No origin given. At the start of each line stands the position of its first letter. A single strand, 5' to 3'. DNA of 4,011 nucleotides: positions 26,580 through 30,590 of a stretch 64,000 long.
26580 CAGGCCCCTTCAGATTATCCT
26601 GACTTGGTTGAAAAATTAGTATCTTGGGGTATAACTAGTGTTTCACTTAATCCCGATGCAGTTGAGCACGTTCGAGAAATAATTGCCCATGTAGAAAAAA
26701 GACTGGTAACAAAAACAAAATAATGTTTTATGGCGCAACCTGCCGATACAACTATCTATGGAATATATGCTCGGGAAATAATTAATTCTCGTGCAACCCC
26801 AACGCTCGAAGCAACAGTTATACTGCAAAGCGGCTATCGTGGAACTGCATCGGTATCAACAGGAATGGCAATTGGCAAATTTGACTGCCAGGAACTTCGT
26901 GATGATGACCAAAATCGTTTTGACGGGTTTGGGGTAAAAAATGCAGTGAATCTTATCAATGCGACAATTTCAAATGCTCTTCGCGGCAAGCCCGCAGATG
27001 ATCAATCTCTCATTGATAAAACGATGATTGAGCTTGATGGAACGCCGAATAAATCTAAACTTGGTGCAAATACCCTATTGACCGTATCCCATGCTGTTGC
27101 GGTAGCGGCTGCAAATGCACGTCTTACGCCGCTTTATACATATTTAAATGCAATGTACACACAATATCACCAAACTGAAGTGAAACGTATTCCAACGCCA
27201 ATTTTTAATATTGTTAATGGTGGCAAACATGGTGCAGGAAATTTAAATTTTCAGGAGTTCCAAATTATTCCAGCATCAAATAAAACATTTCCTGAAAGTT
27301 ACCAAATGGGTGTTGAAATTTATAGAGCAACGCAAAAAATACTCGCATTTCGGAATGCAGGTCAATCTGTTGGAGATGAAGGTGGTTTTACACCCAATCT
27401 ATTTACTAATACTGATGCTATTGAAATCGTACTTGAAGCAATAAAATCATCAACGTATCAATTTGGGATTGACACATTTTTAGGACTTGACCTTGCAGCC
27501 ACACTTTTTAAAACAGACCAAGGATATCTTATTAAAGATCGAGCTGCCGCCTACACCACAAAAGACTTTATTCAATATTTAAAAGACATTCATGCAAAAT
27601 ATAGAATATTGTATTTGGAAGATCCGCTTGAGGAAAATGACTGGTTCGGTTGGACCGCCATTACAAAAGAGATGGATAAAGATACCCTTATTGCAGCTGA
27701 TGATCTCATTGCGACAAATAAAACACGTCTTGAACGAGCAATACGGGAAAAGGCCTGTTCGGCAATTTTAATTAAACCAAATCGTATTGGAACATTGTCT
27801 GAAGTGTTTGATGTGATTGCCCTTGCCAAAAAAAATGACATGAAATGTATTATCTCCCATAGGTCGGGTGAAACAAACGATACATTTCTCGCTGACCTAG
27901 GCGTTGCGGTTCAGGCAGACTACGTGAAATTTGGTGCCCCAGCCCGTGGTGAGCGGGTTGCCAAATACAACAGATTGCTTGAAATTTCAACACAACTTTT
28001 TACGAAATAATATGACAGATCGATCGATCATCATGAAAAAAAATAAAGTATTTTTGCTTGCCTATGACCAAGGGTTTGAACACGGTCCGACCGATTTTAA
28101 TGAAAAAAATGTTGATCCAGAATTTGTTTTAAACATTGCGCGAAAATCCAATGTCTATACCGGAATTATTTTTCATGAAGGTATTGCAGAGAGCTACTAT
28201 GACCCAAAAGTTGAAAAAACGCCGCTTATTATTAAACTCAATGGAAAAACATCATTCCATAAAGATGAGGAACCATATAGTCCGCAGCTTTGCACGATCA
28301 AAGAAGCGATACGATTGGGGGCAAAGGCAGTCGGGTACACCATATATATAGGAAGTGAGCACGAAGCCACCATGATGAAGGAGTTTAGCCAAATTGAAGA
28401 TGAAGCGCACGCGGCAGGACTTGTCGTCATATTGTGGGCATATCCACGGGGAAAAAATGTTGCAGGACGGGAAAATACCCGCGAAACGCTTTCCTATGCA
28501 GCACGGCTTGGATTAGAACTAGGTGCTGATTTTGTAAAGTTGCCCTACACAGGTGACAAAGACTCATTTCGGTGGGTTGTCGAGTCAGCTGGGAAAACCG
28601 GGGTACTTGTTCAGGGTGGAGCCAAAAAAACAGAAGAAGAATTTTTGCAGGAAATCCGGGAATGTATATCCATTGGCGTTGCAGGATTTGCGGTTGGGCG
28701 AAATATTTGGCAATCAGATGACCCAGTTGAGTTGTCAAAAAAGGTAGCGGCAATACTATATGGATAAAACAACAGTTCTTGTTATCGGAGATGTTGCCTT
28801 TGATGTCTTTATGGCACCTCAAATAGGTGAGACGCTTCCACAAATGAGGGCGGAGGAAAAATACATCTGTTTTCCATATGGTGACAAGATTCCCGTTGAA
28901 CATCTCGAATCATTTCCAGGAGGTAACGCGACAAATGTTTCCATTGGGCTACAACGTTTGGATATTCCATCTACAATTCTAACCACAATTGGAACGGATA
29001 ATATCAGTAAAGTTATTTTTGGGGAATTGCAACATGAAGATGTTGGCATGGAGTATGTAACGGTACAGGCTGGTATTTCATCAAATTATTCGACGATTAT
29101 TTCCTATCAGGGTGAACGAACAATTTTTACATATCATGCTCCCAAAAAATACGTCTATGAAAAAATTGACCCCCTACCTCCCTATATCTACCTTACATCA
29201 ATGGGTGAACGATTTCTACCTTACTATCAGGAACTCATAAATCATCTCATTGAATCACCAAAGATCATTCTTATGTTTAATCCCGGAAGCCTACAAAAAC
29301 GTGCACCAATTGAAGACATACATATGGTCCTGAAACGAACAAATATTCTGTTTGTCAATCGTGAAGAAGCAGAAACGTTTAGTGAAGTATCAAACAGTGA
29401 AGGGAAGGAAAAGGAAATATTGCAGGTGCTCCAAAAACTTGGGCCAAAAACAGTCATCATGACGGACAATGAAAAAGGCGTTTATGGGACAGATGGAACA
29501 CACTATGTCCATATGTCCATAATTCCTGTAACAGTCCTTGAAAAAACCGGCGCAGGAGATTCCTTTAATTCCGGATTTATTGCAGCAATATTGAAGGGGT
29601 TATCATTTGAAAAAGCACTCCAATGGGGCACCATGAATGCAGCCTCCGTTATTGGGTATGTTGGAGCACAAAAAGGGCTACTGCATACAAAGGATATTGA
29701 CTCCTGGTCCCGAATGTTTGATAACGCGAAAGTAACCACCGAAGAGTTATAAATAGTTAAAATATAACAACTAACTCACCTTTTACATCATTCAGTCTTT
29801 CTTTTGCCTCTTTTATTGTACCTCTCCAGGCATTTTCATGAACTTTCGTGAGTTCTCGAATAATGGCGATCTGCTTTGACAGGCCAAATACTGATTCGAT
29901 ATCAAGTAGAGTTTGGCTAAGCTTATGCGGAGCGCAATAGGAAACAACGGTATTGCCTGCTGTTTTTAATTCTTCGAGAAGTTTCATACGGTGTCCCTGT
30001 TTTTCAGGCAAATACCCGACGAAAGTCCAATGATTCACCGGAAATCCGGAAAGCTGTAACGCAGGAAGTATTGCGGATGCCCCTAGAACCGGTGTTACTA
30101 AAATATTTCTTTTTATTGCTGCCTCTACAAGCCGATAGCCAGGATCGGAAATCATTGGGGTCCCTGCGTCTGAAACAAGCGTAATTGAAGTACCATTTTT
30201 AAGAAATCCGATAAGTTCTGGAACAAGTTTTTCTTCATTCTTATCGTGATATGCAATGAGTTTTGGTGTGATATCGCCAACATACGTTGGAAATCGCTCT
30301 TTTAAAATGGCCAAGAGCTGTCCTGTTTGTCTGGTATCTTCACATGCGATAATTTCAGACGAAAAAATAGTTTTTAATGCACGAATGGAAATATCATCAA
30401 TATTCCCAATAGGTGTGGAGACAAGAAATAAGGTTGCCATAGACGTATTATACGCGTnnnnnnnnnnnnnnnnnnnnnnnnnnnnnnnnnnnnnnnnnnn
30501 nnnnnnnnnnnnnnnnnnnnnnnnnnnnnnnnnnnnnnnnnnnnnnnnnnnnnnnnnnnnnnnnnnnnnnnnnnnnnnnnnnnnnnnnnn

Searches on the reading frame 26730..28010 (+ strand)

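Call 54: search_protein_families(library=pfam, proteins=[window:26730-28010:+], max_evalue=0.00001)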
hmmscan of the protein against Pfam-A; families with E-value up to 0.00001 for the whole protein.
window:26730-28010:+ (426 aa): 3 families
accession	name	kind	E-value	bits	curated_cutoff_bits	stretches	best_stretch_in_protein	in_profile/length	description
PF00113.28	Enolase_C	-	2.3e-78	263.9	21.5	1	154-423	4-281/296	Enolase, C-terminal TIM barrel domain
PF03952.21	Enolase_N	-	2.2e-41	141.5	35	1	9-139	1-131/131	Enolase, N-terminal domain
PF13378.12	MR_MLE_C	-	1e-10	42.2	29.4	1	267-377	47-154/219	Enolase C-terminal domain-like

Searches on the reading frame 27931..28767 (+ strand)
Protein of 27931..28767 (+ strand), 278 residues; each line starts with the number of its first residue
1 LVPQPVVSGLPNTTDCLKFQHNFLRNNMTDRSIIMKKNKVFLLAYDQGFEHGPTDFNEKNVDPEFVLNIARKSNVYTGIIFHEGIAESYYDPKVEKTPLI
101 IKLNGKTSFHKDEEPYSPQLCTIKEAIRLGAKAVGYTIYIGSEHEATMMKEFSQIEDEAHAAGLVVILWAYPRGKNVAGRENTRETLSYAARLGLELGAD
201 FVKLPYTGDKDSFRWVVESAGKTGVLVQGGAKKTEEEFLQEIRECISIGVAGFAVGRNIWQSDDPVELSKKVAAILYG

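Call 55: search_protein_families(library=pfam, proteins=[window:27931-28767:+], max_evalue=0.00001)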
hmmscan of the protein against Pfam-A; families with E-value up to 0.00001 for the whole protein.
window:27931-28767:+ (278 aa): 1 family
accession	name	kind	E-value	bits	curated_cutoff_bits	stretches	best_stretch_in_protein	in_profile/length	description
PF01791.15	DeoC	-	5.4e-41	141.1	23.8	1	42-262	3-229/229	DeoC/LacD family aldolase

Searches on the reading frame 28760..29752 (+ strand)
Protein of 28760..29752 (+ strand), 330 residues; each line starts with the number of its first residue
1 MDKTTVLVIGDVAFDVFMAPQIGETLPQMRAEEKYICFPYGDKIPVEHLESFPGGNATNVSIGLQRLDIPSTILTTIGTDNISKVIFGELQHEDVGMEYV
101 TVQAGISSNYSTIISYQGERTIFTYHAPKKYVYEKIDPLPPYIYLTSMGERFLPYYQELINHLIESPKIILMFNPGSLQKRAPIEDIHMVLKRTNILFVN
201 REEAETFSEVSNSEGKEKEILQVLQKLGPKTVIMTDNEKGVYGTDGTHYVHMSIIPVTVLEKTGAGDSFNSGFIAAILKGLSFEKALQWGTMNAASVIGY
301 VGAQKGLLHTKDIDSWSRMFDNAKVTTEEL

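Call 4: search_protein_families(library=pfam, proteins=[window:28760-29752:+])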
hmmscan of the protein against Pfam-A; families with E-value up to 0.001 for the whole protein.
window:28760-29752:+ (330 aa): 2 families
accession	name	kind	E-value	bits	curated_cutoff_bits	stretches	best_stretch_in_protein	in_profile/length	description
PF00294.29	PfkB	-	6.7e-38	131.2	25.8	1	22-306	7-298/302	pfkB family carbohydrate kinase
PF25270.1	Khk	-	0.0005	19.8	35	1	167-294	215-343/365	Prokaryotic ketohexokinase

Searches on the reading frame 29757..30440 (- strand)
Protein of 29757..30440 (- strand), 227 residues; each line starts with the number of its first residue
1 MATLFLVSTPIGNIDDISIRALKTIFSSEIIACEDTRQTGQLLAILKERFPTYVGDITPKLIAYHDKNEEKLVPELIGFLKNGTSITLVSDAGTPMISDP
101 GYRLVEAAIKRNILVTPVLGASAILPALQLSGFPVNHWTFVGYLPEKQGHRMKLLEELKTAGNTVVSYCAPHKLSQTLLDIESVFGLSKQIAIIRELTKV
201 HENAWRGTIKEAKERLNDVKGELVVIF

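Call 4: search_protein_families(library=pfam, proteins=[window:29757-30440:-])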
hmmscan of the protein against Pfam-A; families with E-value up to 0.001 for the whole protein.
window:29757-30440:- (227 aa): 1 family
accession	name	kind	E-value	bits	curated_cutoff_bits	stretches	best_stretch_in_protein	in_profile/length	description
PF00590.25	TP_methylase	-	1.9e-23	83.9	27.8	1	3-212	1-211/212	Tetrapyrrole (Corrin/Porphyrin) Methylases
